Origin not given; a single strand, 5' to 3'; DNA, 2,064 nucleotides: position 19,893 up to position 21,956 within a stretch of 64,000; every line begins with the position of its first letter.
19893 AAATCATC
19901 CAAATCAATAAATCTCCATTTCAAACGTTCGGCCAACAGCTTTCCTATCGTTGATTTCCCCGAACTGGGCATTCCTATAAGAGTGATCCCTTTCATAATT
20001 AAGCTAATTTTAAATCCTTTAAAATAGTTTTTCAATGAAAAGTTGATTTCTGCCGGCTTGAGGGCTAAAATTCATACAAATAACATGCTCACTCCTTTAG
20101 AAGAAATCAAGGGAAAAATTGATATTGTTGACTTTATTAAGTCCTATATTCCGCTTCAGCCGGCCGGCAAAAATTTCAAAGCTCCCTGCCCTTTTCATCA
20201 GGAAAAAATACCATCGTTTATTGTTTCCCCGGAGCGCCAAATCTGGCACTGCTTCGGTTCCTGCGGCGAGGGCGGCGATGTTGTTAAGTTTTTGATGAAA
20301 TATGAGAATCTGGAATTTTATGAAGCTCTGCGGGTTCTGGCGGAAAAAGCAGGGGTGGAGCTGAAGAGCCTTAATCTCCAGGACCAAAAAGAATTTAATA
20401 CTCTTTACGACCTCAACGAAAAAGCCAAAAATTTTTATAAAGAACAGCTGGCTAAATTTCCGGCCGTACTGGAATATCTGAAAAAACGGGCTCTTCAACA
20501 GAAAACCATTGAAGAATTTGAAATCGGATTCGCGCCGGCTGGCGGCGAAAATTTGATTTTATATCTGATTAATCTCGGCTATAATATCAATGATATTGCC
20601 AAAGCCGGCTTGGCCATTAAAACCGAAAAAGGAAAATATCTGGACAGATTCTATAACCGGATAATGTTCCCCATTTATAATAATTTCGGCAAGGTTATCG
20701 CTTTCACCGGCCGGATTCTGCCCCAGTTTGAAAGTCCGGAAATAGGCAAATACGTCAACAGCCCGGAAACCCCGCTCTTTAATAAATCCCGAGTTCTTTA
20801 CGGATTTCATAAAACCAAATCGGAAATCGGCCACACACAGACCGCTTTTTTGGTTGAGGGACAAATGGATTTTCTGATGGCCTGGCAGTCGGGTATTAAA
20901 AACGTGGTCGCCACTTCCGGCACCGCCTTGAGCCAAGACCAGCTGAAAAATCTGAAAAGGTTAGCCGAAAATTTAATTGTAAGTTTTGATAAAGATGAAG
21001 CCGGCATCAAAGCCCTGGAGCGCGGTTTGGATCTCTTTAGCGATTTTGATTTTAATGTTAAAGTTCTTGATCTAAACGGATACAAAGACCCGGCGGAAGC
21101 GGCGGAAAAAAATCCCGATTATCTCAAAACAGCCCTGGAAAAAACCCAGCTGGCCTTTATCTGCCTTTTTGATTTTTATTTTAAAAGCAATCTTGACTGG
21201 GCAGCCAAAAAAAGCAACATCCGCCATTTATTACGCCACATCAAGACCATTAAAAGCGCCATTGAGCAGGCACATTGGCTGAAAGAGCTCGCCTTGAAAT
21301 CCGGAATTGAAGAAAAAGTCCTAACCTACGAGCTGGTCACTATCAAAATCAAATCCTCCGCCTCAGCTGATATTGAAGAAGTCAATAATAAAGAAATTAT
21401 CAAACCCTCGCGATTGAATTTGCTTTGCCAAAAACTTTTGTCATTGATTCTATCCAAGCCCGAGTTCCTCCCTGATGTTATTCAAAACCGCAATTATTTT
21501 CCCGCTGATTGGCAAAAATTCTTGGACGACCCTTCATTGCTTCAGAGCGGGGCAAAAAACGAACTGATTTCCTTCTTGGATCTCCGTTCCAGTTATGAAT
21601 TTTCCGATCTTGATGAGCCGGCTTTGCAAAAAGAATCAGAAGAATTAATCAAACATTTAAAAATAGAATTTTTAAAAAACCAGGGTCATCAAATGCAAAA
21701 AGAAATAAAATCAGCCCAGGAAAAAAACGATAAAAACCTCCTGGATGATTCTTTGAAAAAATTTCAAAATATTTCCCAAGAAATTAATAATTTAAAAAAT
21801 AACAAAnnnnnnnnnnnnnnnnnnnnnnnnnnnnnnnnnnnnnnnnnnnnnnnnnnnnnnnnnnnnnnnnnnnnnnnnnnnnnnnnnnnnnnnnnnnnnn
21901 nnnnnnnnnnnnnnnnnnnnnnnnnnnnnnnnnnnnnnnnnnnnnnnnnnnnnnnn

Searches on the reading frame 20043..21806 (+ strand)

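Call 108: search_protein_families(library=pfam, proteins=[window:20043-21806:+], max_evalue=0.00001)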
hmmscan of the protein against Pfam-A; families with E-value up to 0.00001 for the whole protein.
window:20043-21806:+ (588 aa): 5 families
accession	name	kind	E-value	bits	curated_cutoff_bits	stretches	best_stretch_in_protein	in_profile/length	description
PF08275.17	DNAG_N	-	3.1e-38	131.2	26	1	131-258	1-127/128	DNA primase catalytic core, N-terminal domain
PF01807.25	Zn_ribbon_DnaG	-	1.1e-31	108.9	24.9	1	19-109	6-95/98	CHC2 zinc finger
PF13155.12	Toprim_2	-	1.7e-20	73.6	22.1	1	269-352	1-86/88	Toprim-like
PF13662.12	Toprim_4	-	2.7e-12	47.2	25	1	267-342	2-84/85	Toprim domain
PF01751.28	Toprim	-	7.6e-09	36.1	23.1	1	268-333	2-81/96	Toprim domain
